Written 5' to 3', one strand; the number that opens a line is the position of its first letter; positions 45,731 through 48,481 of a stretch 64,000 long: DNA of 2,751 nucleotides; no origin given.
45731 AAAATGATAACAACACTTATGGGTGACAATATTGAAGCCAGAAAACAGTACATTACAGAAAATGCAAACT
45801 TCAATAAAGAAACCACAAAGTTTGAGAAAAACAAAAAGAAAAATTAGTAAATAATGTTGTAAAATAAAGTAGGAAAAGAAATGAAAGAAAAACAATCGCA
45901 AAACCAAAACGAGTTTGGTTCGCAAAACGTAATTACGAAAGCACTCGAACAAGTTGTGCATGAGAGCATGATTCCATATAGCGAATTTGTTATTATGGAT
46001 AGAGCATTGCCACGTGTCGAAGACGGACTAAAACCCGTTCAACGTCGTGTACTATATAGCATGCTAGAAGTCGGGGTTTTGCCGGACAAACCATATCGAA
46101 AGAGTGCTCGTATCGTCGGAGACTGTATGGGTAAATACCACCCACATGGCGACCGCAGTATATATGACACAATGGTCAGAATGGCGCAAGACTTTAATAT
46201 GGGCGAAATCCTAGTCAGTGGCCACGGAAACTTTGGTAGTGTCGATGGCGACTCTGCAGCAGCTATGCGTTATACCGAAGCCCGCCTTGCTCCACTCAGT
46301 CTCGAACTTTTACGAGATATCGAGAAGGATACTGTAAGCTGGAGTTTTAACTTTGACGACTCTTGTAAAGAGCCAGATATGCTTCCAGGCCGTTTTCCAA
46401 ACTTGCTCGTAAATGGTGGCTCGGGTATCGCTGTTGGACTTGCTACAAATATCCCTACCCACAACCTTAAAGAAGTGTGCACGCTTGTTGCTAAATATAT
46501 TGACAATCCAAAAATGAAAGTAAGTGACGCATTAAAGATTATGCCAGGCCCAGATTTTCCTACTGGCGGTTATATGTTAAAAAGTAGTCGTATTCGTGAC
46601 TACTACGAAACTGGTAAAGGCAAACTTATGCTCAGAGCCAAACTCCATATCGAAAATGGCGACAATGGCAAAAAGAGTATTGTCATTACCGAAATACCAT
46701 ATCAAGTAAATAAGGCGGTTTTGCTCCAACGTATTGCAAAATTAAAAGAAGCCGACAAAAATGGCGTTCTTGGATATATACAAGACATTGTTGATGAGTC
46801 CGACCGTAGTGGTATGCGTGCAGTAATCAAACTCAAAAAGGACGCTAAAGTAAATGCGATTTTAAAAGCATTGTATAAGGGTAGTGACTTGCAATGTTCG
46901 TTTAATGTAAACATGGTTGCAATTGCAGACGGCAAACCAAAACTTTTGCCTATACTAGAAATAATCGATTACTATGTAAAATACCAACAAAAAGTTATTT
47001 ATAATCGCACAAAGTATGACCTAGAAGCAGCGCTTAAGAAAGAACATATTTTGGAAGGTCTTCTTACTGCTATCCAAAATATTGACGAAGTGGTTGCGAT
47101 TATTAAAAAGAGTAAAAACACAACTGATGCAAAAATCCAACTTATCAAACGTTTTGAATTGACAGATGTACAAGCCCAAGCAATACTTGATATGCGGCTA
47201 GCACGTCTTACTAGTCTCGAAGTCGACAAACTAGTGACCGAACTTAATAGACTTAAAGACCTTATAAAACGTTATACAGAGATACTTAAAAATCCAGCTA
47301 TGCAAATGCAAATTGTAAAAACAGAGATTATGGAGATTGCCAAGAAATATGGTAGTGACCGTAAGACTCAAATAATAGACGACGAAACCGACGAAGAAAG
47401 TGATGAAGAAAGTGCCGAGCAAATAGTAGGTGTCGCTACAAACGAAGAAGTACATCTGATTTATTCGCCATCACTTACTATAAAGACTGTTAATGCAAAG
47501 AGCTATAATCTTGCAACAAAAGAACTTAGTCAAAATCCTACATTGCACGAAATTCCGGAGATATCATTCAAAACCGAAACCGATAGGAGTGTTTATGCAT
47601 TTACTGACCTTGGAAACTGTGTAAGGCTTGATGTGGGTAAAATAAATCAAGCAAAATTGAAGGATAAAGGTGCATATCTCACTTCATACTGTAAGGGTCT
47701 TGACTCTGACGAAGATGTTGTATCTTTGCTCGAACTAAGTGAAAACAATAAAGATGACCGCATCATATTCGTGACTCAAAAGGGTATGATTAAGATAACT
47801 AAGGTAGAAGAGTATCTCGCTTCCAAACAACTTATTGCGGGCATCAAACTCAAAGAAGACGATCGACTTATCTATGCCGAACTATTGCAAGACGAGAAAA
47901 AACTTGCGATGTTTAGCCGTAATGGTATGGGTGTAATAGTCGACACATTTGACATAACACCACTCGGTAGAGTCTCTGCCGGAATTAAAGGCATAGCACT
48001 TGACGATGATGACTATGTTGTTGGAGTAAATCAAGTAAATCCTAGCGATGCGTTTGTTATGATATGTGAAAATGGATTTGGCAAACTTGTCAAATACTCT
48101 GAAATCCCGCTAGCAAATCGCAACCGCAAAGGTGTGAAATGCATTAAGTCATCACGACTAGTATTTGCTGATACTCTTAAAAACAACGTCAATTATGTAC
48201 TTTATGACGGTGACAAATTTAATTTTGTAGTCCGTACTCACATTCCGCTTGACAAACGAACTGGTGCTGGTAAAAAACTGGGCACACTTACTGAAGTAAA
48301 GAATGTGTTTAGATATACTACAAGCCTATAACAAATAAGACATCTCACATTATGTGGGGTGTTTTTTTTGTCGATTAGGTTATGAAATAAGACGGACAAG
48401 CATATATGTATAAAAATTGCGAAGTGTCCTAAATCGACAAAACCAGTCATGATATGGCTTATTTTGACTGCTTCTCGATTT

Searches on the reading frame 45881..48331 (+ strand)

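Call 9: search_protein_families(library=pfam, proteins=[window:45881-48331:+], max_evalue=0.001)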
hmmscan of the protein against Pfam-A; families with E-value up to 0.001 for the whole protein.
window:45881-48331:+ (816 aa): 2 families
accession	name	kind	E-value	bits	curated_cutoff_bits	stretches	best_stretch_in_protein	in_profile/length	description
PF00521.26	DNA_topoisoIV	-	7.7e-152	506.5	31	1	41-483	1-431/432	DNA gyrase/topoisomerase IV, subunit A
PF03989.18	DNA_gyraseA_C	-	3.8e-19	68.3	27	2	674-720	2-48/48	DNA gyrase C-terminal domain, beta-propeller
